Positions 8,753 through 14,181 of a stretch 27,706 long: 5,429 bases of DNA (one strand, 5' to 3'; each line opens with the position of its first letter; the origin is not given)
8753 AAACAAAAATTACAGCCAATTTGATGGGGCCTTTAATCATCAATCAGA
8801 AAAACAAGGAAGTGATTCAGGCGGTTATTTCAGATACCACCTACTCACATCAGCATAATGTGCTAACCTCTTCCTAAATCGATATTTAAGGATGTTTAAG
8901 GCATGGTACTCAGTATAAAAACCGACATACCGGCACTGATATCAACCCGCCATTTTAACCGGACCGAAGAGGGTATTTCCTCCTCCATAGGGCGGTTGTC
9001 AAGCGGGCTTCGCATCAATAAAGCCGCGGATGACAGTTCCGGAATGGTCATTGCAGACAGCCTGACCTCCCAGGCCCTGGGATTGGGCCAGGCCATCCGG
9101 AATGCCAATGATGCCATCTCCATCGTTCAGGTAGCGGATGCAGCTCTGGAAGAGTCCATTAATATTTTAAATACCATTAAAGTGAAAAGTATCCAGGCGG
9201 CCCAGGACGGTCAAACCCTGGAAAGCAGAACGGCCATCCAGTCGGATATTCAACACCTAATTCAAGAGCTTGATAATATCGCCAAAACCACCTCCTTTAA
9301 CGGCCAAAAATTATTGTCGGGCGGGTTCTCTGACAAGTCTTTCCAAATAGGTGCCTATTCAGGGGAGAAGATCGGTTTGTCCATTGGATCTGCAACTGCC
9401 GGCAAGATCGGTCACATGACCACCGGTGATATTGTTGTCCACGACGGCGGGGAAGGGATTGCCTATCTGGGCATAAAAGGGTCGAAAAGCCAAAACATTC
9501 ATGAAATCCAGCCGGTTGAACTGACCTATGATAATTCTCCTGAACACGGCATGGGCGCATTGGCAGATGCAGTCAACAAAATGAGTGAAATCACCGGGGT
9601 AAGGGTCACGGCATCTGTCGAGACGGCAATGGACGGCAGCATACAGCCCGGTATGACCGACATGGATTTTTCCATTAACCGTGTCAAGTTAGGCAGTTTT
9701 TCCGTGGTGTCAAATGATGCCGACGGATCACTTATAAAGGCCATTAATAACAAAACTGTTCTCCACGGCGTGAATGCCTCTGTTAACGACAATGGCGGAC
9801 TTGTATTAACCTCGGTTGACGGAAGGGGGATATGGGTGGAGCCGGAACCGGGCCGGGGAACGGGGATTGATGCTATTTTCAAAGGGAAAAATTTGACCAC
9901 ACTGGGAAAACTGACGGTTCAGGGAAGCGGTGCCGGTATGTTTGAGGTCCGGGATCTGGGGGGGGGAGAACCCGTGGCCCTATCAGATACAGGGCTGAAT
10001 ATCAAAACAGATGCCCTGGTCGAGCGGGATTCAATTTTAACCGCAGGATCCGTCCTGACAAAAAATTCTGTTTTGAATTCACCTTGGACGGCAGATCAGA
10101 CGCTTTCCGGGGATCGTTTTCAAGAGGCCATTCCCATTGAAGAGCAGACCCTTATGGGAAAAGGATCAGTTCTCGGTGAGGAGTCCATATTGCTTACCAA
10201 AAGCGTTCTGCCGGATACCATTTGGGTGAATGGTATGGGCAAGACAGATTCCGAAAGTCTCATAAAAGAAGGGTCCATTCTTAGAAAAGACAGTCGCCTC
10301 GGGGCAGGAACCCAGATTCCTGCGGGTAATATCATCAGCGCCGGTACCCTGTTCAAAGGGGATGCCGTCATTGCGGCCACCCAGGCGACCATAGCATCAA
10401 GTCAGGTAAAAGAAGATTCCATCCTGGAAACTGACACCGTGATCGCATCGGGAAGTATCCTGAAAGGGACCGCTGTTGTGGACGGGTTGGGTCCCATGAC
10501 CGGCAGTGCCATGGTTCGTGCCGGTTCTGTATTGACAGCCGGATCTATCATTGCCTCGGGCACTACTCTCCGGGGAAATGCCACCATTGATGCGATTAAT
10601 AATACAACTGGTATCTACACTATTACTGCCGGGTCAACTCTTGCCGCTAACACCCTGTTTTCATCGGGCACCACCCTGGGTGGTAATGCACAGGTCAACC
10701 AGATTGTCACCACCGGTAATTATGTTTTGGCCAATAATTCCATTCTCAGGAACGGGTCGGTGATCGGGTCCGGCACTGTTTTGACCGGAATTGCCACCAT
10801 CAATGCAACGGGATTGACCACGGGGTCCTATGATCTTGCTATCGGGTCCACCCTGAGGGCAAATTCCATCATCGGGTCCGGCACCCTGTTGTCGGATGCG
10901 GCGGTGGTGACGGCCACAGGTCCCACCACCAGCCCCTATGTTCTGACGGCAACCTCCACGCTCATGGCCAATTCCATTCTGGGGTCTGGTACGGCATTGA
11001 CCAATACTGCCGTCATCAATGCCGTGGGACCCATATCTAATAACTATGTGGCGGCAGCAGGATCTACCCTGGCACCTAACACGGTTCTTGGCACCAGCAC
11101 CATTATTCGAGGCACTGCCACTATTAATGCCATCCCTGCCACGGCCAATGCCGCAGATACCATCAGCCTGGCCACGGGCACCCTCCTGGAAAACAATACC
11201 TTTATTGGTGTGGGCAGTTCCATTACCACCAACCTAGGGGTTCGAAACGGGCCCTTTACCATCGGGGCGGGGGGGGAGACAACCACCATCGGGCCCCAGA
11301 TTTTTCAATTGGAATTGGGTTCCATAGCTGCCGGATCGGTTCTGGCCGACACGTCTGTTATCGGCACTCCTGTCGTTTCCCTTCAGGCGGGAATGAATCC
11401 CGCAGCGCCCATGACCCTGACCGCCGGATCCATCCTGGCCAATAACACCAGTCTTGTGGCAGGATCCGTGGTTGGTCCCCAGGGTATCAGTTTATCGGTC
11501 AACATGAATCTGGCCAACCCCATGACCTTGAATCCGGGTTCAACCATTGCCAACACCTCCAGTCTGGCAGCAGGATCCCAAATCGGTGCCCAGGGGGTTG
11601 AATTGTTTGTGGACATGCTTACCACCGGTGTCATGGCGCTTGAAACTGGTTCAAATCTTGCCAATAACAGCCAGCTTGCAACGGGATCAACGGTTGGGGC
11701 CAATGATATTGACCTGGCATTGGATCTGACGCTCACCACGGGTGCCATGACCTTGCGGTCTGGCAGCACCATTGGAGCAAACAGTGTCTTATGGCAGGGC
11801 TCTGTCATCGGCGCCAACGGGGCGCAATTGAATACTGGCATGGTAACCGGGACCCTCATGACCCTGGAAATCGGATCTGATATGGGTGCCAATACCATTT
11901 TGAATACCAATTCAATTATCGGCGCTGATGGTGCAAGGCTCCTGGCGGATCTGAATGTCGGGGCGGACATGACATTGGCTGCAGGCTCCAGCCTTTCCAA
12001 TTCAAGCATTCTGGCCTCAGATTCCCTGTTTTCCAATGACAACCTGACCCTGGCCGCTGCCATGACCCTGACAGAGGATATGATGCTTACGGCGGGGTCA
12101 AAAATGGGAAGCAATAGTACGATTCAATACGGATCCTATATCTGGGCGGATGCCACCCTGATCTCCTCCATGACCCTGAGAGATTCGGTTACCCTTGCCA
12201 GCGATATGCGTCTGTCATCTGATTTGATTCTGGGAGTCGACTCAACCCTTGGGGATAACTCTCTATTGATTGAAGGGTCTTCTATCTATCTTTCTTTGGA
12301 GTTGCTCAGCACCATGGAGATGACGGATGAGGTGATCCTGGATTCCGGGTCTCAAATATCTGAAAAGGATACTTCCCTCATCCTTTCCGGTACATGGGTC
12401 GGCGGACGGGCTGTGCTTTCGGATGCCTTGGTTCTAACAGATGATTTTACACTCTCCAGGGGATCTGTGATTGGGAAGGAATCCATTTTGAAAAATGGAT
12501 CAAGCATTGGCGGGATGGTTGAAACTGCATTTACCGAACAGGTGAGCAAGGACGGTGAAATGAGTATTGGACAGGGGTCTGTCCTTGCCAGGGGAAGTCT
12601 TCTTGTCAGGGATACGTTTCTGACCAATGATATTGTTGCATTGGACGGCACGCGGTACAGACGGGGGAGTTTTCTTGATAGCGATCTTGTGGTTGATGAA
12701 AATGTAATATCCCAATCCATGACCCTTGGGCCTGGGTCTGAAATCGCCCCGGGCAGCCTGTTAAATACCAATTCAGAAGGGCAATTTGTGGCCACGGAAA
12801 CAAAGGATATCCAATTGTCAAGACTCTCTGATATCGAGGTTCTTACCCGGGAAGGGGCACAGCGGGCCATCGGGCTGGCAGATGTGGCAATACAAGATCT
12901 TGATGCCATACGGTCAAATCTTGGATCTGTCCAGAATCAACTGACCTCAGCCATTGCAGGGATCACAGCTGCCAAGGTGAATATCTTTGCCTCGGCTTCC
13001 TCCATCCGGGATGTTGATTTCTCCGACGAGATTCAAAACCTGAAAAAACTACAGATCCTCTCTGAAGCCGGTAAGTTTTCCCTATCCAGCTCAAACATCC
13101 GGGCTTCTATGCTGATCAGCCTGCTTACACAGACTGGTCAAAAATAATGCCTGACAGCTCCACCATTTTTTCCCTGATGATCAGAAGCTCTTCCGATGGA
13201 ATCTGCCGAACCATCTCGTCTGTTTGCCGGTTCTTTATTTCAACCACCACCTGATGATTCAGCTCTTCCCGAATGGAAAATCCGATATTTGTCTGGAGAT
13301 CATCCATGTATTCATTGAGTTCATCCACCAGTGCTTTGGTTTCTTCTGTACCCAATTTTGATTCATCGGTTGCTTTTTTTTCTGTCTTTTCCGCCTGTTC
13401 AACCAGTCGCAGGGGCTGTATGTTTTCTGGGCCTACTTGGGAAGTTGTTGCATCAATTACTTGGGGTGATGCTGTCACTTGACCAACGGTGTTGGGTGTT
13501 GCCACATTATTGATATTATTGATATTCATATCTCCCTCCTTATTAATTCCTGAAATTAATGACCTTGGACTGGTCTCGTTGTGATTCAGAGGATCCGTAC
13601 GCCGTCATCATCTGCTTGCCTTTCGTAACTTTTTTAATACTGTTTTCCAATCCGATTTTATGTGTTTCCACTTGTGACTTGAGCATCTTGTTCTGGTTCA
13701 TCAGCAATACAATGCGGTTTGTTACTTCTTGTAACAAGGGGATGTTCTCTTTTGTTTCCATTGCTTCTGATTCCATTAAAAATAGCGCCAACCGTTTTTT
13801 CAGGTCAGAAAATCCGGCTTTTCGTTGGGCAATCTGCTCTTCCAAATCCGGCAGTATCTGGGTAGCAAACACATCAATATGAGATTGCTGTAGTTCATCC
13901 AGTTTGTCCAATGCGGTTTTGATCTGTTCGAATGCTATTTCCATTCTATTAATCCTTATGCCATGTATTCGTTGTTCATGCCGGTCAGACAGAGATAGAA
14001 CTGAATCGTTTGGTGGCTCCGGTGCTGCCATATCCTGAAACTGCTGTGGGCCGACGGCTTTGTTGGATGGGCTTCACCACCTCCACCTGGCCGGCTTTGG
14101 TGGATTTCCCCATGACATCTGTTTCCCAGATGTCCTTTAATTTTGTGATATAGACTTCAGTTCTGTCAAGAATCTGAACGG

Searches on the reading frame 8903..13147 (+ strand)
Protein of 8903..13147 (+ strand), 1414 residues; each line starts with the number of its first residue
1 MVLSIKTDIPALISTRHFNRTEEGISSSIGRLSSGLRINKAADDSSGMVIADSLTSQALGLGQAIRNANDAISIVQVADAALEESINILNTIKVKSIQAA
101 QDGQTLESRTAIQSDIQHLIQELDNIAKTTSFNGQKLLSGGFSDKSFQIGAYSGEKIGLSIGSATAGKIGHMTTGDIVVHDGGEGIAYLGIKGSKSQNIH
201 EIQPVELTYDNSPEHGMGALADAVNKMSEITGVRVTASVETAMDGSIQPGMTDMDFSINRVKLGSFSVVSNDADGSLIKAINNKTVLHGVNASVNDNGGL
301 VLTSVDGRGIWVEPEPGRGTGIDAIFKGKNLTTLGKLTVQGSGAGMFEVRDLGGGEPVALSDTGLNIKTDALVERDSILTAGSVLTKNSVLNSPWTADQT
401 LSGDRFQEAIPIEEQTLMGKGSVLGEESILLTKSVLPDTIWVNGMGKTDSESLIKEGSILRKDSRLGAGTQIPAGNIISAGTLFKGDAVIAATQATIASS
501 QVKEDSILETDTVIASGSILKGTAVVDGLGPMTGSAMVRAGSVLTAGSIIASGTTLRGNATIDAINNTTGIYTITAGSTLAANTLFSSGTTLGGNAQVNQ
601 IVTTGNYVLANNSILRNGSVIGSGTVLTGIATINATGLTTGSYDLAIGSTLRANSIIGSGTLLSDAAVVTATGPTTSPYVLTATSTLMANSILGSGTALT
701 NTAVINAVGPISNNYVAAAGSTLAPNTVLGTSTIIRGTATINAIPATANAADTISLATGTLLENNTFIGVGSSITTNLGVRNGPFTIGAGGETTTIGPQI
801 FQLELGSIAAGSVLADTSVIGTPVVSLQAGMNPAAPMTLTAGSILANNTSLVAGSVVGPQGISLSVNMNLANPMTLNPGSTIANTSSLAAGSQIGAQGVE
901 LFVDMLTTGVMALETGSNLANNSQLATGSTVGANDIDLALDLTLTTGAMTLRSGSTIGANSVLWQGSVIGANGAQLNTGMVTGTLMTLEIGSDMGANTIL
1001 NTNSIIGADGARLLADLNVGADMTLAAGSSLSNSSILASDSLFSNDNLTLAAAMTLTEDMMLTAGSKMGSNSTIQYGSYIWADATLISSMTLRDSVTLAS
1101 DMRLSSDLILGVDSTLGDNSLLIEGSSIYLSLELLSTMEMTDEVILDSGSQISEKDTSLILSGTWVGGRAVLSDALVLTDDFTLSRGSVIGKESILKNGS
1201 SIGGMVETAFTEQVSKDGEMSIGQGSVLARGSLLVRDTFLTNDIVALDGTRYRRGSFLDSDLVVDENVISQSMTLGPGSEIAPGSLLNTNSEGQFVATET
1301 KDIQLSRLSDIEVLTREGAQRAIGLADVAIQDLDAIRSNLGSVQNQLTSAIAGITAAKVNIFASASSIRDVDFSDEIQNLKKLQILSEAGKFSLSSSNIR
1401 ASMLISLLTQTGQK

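Call 6: search_protein_families(library=pfam, proteins=[window:8903-13147:+], max_evalue=0.01)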
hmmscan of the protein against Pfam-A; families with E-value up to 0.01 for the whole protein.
window:8903-13147:+ (1414 aa): 5 families
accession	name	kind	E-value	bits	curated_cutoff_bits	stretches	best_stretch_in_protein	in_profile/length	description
PF00669.25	Flagellin_N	-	2.5e-40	138.2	26.6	1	5-141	1-137/139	Bacterial flagellin N-terminal helical region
PF00700.27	Flagellin_C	-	3e-18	66.4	23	1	1324-1408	2-86/86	Bacterial flagellin C-terminal helical region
PF00132.30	Hexapep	-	2.6e-15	55.8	27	0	951-970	16-35/36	Bacterial transferase hexapeptide (six repeats)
PF25084.1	LbH_EIF2B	-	4.8e-15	55.9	54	0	1054-1119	33-96/105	EIF2B subunit epsilon LbH domain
PF07196.18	Flagellin_IN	-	2e-05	25.1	22.7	1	266-305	15-54/55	Flagellin hook IN motif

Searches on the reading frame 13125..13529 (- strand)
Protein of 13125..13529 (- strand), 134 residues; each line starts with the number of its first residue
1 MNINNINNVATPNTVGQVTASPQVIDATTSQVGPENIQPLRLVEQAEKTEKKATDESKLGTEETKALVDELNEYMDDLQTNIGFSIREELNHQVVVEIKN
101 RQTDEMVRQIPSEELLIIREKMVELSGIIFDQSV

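Call 22: search_protein_families(library=pfam, proteins=[window:13125-13529:-], max_evalue=0.001)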
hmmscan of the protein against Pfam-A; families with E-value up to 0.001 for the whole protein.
window:13125-13529:- (134 aa): 1 family
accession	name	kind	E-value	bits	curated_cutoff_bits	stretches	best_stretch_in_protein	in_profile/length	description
PF03646.20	FlaG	-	1.6e-21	76.8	23.8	1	44-132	14-101/101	FlaG protein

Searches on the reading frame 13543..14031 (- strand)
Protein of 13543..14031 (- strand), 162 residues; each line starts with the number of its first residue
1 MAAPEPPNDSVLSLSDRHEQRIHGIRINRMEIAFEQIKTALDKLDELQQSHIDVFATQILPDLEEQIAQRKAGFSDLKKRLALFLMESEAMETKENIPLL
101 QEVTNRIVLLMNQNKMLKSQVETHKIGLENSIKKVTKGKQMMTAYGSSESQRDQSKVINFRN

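Call 22: search_protein_families(library=pfam, proteins=[window:13543-14031:-], max_evalue=0.001)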
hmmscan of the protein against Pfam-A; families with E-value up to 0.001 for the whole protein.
window:13543-14031:- (162 aa): 1 family
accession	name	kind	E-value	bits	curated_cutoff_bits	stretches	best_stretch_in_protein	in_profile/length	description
PF03233.18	Cauli_AT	-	0.00095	19.6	24.8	0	64-137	75-149/163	Aphid transmission protein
